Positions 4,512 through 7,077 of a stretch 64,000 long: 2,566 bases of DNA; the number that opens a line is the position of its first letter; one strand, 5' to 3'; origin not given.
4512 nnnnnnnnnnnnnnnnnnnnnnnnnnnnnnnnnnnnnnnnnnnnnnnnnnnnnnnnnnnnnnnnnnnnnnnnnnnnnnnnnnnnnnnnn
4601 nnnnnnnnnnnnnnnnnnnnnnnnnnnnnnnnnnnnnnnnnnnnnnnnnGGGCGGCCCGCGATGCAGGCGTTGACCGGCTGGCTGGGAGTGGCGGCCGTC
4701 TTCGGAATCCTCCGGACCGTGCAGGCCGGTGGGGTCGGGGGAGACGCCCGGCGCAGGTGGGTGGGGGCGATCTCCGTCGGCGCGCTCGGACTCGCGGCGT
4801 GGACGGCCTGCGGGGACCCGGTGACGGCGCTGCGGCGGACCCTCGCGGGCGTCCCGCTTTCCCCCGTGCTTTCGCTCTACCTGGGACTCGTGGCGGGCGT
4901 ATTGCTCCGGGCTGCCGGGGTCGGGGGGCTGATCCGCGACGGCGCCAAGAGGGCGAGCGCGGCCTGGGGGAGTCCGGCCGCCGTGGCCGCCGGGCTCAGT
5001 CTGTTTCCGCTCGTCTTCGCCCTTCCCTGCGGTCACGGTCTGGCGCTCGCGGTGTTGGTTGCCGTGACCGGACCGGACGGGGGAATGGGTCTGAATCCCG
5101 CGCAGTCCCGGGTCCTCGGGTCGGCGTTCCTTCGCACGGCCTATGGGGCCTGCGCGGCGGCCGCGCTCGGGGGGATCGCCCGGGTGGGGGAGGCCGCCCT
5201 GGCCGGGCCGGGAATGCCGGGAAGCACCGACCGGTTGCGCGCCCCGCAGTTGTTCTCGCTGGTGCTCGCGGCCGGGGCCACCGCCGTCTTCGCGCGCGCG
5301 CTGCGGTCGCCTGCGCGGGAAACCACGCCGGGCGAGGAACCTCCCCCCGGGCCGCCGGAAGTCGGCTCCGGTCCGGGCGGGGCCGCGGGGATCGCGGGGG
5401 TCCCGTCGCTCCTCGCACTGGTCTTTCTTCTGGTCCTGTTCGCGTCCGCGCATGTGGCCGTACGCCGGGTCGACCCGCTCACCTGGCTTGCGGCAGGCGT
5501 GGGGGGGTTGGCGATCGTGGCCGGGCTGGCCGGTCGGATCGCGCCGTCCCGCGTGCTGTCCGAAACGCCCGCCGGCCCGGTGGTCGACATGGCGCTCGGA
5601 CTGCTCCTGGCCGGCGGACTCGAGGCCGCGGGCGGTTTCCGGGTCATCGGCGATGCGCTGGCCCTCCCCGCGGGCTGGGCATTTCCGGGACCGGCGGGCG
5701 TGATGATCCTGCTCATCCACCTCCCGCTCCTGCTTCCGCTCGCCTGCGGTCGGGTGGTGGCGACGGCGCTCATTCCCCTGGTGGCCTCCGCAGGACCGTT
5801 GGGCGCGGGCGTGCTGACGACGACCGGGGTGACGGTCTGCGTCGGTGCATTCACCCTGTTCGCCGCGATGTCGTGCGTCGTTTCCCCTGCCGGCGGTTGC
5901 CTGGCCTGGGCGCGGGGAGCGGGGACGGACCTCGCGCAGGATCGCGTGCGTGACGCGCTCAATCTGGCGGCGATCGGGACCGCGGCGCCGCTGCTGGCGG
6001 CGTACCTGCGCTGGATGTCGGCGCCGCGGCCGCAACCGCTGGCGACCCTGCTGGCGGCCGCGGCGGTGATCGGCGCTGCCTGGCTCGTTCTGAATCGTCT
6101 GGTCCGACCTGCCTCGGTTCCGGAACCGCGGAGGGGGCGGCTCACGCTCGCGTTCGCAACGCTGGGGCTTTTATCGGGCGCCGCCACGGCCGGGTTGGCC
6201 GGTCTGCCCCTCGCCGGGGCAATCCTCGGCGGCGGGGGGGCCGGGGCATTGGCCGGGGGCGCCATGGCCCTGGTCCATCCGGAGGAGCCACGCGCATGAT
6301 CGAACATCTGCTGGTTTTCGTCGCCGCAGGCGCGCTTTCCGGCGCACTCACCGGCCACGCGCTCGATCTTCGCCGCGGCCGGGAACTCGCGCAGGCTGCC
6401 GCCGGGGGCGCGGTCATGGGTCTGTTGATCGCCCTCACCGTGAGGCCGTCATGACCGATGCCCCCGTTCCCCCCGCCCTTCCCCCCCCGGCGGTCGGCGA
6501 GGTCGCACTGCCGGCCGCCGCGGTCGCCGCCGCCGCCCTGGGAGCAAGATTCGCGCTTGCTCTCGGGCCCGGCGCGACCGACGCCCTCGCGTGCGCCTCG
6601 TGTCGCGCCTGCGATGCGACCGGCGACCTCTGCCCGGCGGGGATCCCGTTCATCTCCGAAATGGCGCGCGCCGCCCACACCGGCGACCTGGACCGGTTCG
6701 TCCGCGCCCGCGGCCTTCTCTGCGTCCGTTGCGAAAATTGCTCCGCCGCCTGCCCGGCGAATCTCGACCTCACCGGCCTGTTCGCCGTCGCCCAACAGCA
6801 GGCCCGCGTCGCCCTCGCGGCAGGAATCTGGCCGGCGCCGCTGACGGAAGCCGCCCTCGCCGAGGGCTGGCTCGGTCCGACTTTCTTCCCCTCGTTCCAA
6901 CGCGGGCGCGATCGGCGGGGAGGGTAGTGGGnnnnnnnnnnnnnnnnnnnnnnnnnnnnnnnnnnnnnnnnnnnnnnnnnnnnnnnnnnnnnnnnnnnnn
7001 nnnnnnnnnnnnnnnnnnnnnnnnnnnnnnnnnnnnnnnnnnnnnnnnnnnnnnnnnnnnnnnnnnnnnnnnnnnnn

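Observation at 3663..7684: Compact redox-type gene module downstream of mdh: Tat-exported NHL propeller, polytopic membrane protein, 52-aa micro-ORF, 2[4Fe-4S] ferredoxin and an FMN-binding membrane protein with a flavinylation-like TGAT motif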

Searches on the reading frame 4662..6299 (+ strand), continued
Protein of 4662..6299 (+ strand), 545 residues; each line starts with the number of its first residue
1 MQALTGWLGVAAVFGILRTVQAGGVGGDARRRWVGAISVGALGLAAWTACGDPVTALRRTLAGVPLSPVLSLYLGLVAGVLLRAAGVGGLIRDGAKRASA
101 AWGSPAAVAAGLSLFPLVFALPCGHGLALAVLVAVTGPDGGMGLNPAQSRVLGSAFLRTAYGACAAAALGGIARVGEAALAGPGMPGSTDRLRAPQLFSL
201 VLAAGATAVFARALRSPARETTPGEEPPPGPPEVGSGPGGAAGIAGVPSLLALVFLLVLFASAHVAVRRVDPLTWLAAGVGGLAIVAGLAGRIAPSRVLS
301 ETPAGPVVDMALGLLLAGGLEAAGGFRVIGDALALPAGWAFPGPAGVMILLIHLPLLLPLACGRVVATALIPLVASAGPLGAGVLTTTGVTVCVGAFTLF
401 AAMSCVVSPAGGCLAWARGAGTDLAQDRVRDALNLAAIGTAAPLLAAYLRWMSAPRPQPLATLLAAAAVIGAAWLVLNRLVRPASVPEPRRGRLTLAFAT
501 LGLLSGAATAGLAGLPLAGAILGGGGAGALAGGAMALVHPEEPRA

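Call 79: find_encoding_contigs(protein=P0011, flank=10000, max_places=4)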
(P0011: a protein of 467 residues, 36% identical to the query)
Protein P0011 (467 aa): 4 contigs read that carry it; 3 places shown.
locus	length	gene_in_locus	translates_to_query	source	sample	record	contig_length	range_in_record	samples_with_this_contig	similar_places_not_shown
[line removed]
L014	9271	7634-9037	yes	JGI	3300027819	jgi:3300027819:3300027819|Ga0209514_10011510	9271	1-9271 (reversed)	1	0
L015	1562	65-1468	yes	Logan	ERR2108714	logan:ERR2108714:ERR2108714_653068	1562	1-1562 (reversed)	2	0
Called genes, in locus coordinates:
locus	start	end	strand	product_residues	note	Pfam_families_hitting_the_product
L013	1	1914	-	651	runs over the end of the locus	PF16697:Yop-YscD_cpl, PF00498:FHA, PF00069:Pkinase, PF07714:PK_Tyr_Ser-Thr, PF07228:SpoIIE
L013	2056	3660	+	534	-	PF13646:HEAT_2 (faint)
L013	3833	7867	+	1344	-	PF01835:MG2, PF00207:A2M, PF07678:TED_complement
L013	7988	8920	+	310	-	PF00056:Ldh_1_N, PF02866:Ldh_1_C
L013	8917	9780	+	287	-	PF01436:NHL (faint), PF08450:SGL (faint)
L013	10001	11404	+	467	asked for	-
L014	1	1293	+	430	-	?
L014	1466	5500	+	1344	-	PF01835:MG2, PF00207:A2M, PF07678:TED_complement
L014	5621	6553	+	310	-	PF00056:Ldh_1_N, PF02866:Ldh_1_C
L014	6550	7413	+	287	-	PF01436:NHL (faint), PF08450:SGL (faint)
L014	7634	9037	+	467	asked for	-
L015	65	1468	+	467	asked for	-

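Call 83: find_homologous_proteins(query=A4, max_evalue=0.00001)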
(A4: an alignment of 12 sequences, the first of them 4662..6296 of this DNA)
Query A4 (12 sequences) (545 aa, profile of the alignment): 2 proteins with E <= 0.00001 among 8000 candidates.
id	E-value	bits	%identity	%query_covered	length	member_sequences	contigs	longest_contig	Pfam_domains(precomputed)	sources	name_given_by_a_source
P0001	4.0e-134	466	100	100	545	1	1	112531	-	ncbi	-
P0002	8.4e-127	442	51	43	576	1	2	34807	-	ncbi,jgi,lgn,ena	-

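Call 85: fold_search(model_id=the predicted structure, library=pdb)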
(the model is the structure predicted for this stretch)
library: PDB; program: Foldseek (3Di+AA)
matches with E <= 10: 243; with E <= 0.001: 5
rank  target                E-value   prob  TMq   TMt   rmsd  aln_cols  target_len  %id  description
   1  9a59_A                1.4e-04  1.00  0.46  0.52   9.5       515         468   12  Integrative model of MLEN-METQ by crosslinking MS and deep learning (released 2024-09-18)
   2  5uld_A                2.3e-04  1.00  0.40  0.46  10.9       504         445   14  Structure and function of the divalent anion/Na+ symporter from Vibrio cholerae and a humanized variant (released 2017-05-17)
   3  5ul7_A                4.1e-04  1.00  0.43  0.50  10.2       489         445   15  Structure and function of the divalent anion/Na+ symporter from Vibrio cholerae and a humanized variant (released 2017-05-17)
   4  6okz_B                7.4e-04  1.00  0.43  0.51  10.1       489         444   15  Structure of VcINDY bound to Fumarate (released 2020-10-28)
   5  10tp_A                9.7e-04  1.00  0.48  0.59   8.9       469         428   16  ArsB from L. ferriphilum in inward-facing state (parallel dimer) (released 2026-03-11)
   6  8r34_A                1.1e-03  1.00  0.44  0.48  10.7       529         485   13  CryoEM structure of the symmetric Pho90 dimer from yeast with substrates. (released 2024-04-24)
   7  6ol0_A                2.0e-03  1.00  0.40  0.48  10.4       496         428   14  Structure of VcINDY bound to Malate (released 2020-10-28)
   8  8zl2_A                2.0e-03  1.00  0.44  0.44  13.9       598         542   13  Cryo-EM structure of the Drosophila INDY (DIDS-bound asymmetric, pH 6) (released 2025-01-29)
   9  8zkw_A                2.6e-03  1.00  0.49  0.49  10.5       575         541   12  Cryo-EM structure of the Drosophila INDY (apo-asymmetric, pH 6) (released 2025-01-29)
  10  8zl1_A                4.1e-03  1.00  0.48  0.48  11.4       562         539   13  Cryo-EM structure of the Drosophila INDY (apo outward-open, pH 6) (released 2025-01-29)
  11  4f35_C                4.3e-03  1.00  0.38  0.46  10.1       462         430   15  Crystal Structure of a bacterial dicarboxylate/sodium symporter (released 2012-10-24)
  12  8uvb_A                5.5e-03  1.00  0.45  0.52   7.6       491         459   14  Structure of NaCT-PF4a complex (released 2024-12-25)
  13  6wtw_A                5.5e-03  1.00  0.42  0.46   8.0       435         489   13  Structure of LaINDY crystallized in the presence of alpha-ketoglutarate and malate (released 2020-09-16)
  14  8r35_B                6.9e-03  1.00  0.32  0.36  14.2       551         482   15  CryoEM structure of the asymmetric Pho90 dimer from yeast without substrates. (released 2024-04-24)
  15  8zkw_B                8.1e-03  1.00  0.45  0.45  10.9       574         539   11  Cryo-EM structure of the Drosophila INDY (apo-asymmetric, pH 6) (released 2025-01-29)
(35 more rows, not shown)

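Call 96: search_solved_structures(query=A5, max_evalue=10, show_alignments=3)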
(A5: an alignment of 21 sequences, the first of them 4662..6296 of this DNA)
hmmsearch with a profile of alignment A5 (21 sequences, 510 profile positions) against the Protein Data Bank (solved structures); distinct sequences matched with E-value up to 10: 0.

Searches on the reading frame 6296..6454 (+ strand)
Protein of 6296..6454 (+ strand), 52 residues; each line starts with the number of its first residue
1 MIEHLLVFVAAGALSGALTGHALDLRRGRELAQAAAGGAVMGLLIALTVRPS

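Call 3: search_protein_families(library=pfam, proteins=[window:6296-6454:+], max_evalue=1)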
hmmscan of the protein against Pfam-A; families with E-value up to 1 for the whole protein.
window:6296-6454:+ (52 aa): 5 families
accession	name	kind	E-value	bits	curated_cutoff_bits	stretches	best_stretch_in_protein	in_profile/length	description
PF13441.11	Gly-zipper_YMGG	-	0.0019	18.3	28.9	1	10-45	8-42/45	YMGG-like Gly-zipper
PF19628.4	DUF6132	-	0.034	14.2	23.2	1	35-50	43-58/60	Family of unknown function (DUF6132)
PF11981.13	DUF3482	-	0.048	13.5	29.2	1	9-48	151-191/293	Domain of unknown function (DUF3482)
PF02466.24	Tim17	-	0.075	13.8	32.7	1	9-44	83-110/111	Tim17/Tim22/Tim23/Pmp24 family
PF05433.20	Rick_17kDa_Anti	-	0.16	12.4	24.2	1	10-46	4-39/43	Glycine zipper 2TM domain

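Call 4: search_protein_families(library=ncbifam, proteins=[window:6296-6454:+], max_evalue=1)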
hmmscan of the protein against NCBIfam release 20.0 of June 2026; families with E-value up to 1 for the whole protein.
window:6296-6454:+ (52 aa): 3 families
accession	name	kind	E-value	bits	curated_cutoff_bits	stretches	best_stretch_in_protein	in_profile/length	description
NF041250.1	VI_TagQ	equivalog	0.0089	15.3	300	1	11-42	71-100/301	type VI secretion system-associated lipoprotein TagQ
NF053611.1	YiaD_Gzip_OmpA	equivalog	0.081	12.6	175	1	10-45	30-67/206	YiaD family glycine zipper/OmpA-like lipoprotein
TIGR01409.1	TAT_signal_seq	domain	0.66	10.4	16.7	0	31-51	7-26/29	twin-arginine translocation signal domain-containing protein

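Call 78: list_cluster_members(proteins=[window:6296-6454:+, window:6451-6927:+, window:3663-4649:+, window:3678-4649:+, window:8109-9023:+, window:7751-8110:-])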
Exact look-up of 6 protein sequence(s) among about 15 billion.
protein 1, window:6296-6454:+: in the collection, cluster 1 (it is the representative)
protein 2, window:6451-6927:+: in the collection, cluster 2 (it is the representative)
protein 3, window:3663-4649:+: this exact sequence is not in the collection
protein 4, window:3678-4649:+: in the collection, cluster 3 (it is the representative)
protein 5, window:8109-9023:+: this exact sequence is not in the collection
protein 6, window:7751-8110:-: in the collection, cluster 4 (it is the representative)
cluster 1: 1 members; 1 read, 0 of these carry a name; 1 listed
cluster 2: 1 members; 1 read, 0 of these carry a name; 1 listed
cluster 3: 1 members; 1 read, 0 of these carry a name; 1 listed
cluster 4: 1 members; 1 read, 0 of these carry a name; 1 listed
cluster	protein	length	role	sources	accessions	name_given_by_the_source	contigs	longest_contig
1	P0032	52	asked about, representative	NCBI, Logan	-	-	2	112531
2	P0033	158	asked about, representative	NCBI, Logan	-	-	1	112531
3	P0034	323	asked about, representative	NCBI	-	-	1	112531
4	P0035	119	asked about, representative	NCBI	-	-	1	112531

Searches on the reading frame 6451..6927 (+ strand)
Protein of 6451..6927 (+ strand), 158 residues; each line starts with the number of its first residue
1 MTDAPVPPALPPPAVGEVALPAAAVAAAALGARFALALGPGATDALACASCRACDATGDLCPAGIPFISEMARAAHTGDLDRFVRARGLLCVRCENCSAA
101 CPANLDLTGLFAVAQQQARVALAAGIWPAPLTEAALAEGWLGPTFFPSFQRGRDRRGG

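Call 3: search_protein_families(library=pfam, proteins=[window:6451-6927:+], max_evalue=1)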
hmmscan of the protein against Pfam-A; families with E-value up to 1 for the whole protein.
window:6451-6927:+ (158 aa): 11 families
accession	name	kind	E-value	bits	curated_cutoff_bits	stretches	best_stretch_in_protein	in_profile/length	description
PF13534.11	Fer4_17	-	1.8e-05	25.6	22.2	1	87-106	42-61/61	4Fe-4S dicluster domain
PF13237.11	Fer4_10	-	0.00036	20.9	25.5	1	90-112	8-22/53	4Fe-4S dicluster domain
PF13187.11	Fer4_9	-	0.00043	20.7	27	1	47-104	1-50/52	4Fe-4S dicluster domain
PF13183.11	Fer4_8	-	0.0024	18.8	27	2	91-114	5-28/68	4Fe-4S dicluster domain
PF12838.12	Fer4_7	-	0.0048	17.8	27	1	48-104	2-51/52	4Fe-4S dicluster domain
PF00037.32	Fer4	-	0.012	15.9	21.1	1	90-104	7-21/24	4Fe-4S binding domain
PF22293.1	ANXE1_4th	-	0.032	14.9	27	1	68-100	4-36/64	Annexin E1, fourth repeat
PF12837.12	Fer4_6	-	0.069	13.6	25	1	90-104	8-22/24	4Fe-4S binding domain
PF13484.11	Fer4_16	-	0.12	13.6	30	1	91-104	2-15/66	4Fe-4S double cluster binding domain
PF12797.12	Fer4_2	-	0.13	12.8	24.5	1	91-103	10-22/22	4Fe-4S binding domain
PF13746.11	Fer4_18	-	0.41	11.3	27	1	90-108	60-78/114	4Fe-4S dicluster domain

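Call 4: search_protein_families(library=ncbifam, proteins=[window:6451-6927:+], max_evalue=1)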
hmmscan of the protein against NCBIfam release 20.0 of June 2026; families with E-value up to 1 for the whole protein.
window:6451-6927:+ (158 aa): 27 families (the best 25 are shown)
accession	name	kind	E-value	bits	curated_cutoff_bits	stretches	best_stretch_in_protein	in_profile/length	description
TIGR00314.1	cdhA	equivalog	1.1e-07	30.1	781.3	1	12-116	363-464/784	CO dehydrogenase/acetyl-CoA synthase complex subunit alpha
TIGR01945.1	rnfC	subfamily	4.9e-06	25.3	245.95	1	46-117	363-430/435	RnfABCDGE type electron transport complex subunit C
NF038018.1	qmoC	equivalog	1.4e-05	24.7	300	1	41-115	13-88/360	quinone-interacting membrane-bound oxidoreductase complex subunit QmoC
NF041837.1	rnfC_Methano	equivalog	5.5e-05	22.2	650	1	46-117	358-425/438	Rnf electron transport complex subunit RnfC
NF007205.0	PRK09626.1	equivalog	0.00033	20.6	93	1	49-103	17-68/105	2-oxoglutarate-acceptor oxidoreductase subunit OorD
NF042909.1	FMH_DH_FwdF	exception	0.00036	19.8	375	1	49-104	257-309/336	tungsten-dependent formylmethanofuran dehydrogenase subunit FwdF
TIGR01971.1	NuoI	subfamily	0.00051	19.6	113.05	1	49-117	42-110/121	NADH-quinone oxidoreductase, chain I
NF008369.0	PRK11168.1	equivalog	0.0013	17.7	278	2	90-118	59-87/401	anaerobic glycerol-3-phosphate dehydrogenase subunit C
TIGR00403.1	ndhI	equivalog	0.0041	16.7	302.35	1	50-105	63-119/183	NAD(P)H-quinone oxidoreductase subunit I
NF003454.1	PRK05035.1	equivalog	0.0052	15.3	345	1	90-116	368-394/556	electron transport complex subunit RsxC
NF045670.1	quin_L_LdhH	equivalog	0.0084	14.4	800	1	90-114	355-379/706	L-lactate dehydrogenase (quinone) large subunit LdhH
NF045874.1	Vhu_polyferre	exception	0.011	14.5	600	1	49-107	292-348/381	F420-non-reducing hydrogenase associated-polyferredoxin VhuB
NF006808.0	PRK09326.1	equivalog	0.013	14.4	444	1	45-103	8-67/341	F420H2 dehydrogenase subunit F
NF040833.1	sulfhyd_HydB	equivalog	0.054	12.3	750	0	90-107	311-328/367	NADPH-dependent hydrogenase/sulfhydrogenase 1 subunit beta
TIGR03149.1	cyt_nit_nrfC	equivalog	0.057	12.8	377.6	1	48-105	91-141/225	cytochrome c nitrite reductase Fe-S protein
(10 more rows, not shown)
